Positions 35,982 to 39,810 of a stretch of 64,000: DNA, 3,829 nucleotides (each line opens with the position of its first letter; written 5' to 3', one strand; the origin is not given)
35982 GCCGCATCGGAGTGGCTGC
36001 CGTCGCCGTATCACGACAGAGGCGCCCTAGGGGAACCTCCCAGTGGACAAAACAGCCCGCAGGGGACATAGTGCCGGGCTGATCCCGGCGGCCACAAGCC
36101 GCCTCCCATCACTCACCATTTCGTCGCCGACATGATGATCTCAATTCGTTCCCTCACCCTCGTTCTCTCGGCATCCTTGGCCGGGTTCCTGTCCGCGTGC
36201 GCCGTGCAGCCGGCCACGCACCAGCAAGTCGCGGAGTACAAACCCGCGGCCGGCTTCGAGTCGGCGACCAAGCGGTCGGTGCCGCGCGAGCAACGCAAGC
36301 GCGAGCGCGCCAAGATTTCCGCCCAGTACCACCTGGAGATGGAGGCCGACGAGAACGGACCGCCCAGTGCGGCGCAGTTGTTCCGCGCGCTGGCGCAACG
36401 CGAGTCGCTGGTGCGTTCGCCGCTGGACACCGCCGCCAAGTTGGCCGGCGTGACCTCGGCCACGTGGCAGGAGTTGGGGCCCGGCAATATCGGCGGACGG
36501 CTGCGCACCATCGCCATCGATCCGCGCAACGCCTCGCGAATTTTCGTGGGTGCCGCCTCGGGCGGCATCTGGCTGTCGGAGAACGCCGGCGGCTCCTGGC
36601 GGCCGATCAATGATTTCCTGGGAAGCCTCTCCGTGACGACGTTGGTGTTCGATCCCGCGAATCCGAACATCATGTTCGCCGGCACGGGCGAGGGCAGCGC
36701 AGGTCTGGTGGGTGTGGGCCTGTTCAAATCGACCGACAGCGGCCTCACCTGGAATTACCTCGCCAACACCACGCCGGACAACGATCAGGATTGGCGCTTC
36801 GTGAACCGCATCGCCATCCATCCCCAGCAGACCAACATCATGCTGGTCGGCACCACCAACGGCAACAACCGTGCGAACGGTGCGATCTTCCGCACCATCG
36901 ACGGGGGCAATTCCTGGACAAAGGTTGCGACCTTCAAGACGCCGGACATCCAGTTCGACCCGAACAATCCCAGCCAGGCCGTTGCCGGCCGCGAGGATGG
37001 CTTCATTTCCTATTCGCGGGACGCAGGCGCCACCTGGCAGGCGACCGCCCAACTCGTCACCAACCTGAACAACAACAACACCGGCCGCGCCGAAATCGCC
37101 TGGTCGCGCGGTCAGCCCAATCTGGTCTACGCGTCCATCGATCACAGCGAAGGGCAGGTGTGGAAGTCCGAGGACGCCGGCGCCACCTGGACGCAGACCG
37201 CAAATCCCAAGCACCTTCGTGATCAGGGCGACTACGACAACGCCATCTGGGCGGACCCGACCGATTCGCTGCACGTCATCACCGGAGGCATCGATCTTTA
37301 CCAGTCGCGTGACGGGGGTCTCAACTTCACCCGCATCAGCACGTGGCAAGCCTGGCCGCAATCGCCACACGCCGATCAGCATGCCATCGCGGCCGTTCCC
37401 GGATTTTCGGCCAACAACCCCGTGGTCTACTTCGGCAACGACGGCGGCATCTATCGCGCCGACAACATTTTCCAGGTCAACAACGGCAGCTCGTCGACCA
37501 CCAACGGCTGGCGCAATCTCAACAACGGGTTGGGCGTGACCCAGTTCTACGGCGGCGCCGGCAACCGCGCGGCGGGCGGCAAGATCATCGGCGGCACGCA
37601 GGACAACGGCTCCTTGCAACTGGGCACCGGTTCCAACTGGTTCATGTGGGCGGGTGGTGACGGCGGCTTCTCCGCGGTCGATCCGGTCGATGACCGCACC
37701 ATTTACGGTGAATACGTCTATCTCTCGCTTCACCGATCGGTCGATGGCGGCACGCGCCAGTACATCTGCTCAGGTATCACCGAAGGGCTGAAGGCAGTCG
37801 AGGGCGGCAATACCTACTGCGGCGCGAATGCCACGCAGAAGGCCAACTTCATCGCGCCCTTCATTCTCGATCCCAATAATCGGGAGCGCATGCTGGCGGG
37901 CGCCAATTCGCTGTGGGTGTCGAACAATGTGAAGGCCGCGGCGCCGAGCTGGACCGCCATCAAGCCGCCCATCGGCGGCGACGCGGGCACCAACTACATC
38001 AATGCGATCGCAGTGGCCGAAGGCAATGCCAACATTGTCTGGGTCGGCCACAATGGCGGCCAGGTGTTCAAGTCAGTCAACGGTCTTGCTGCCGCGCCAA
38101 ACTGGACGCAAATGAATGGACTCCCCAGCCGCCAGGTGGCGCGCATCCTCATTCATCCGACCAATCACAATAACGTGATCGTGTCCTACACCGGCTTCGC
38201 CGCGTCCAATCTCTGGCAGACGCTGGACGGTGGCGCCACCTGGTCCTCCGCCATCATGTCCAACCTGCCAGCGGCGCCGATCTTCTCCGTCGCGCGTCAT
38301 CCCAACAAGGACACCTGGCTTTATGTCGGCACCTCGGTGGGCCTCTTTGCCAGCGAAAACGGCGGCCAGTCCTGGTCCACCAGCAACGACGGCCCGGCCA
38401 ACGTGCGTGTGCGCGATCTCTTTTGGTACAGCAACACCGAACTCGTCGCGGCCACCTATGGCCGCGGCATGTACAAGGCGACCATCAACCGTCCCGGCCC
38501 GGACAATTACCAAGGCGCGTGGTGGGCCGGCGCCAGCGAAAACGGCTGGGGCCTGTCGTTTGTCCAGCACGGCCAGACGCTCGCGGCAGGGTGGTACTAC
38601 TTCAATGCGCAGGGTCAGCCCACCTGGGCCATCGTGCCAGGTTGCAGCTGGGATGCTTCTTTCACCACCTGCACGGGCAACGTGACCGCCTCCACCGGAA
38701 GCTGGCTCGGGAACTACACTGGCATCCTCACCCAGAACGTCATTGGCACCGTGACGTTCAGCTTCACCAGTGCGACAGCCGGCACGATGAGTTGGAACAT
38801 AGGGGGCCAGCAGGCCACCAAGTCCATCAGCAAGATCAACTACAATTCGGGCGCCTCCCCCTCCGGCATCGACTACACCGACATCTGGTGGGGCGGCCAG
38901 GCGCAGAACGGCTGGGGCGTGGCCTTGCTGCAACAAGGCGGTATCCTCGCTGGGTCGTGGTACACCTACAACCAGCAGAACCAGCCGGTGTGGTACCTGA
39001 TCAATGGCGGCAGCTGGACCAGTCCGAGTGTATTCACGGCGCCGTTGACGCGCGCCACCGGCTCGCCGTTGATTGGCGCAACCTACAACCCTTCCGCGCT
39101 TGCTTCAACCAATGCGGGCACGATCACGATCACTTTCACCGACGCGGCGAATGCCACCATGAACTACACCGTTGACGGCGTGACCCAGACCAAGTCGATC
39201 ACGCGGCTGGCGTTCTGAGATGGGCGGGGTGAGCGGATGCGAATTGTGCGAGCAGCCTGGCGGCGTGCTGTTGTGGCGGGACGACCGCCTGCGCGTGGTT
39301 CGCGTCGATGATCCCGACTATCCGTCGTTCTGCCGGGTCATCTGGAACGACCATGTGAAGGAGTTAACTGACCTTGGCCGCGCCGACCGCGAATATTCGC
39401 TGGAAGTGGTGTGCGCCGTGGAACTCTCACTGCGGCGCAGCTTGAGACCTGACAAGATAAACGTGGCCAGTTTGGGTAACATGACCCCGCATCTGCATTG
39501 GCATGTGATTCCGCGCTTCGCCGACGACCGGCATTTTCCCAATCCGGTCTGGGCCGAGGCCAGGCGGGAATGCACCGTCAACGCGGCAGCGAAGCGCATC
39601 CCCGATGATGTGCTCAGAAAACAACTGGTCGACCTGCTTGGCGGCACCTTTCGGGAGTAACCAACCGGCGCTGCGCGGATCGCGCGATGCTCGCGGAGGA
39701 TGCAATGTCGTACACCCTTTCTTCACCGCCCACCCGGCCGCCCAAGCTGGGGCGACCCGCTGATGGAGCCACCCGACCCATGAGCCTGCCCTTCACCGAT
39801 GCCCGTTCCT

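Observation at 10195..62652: Highly iterated 12-bp palindrome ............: 24 perfect copies in 52 kb of high-GC DNA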

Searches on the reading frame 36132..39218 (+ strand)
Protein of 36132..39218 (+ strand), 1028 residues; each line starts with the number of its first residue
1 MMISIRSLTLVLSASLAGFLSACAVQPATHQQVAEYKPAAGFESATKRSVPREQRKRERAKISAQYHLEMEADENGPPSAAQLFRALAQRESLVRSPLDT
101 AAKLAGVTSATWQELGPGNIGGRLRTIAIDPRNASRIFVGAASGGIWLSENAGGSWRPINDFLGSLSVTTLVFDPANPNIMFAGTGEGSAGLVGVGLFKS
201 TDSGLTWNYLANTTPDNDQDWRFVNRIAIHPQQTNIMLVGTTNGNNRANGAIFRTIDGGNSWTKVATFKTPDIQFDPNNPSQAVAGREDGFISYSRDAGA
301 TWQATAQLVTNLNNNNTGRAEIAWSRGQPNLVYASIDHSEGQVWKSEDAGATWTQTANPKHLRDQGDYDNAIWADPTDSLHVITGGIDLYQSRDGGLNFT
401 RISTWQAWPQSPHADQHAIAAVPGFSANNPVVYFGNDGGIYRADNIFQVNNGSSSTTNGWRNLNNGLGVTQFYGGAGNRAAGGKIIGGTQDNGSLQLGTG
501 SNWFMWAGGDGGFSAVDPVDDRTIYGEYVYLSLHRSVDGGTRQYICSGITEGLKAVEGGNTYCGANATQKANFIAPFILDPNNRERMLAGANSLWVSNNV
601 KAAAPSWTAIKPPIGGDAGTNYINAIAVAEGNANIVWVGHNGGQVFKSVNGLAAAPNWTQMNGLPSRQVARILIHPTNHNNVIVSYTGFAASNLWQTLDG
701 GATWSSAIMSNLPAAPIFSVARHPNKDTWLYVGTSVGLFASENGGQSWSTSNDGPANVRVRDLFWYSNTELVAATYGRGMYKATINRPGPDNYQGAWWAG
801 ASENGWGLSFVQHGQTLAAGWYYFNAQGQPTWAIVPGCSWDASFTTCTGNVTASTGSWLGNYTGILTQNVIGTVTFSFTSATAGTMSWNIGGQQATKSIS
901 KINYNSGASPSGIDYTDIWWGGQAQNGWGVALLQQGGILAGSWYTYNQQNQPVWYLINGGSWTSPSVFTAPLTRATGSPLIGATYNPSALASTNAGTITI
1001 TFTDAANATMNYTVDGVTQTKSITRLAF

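Call 7: find_encoding_contigs(protein=window:36132-39218:+, flank=10000, max_places=6)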
Protein window:36132-39218:+ (1028 aa): no gene with exactly this product is on record in the collection.

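Call 8: search_protein_families(library=pfam, proteins=[window:36132-39218:+])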
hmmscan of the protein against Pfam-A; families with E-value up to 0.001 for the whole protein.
window:36132-39218:+ (1028 aa): 1 family
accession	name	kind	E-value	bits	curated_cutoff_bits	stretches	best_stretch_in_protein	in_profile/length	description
PF15902.12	Sortilin-Vps10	-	2.3e-23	83.1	33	3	197-313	3-120/446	Sortilin, neurotensin receptor 3,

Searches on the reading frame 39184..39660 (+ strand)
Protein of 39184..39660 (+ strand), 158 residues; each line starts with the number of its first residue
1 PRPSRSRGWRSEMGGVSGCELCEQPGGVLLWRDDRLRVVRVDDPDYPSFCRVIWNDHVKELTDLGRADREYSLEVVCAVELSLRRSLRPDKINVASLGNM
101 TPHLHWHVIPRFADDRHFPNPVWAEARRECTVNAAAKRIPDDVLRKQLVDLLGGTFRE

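Call 32: search_protein_families(library=pfam, proteins=[window:39184-39660:+], max_evalue=0.001)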
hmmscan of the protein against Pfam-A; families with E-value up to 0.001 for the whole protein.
window:39184-39660:+ (158 aa): 1 family
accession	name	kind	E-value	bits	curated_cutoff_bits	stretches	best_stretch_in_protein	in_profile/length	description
PF01230.28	HIT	-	7.1e-16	59.1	21.5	1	29-112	8-96/98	HIT domain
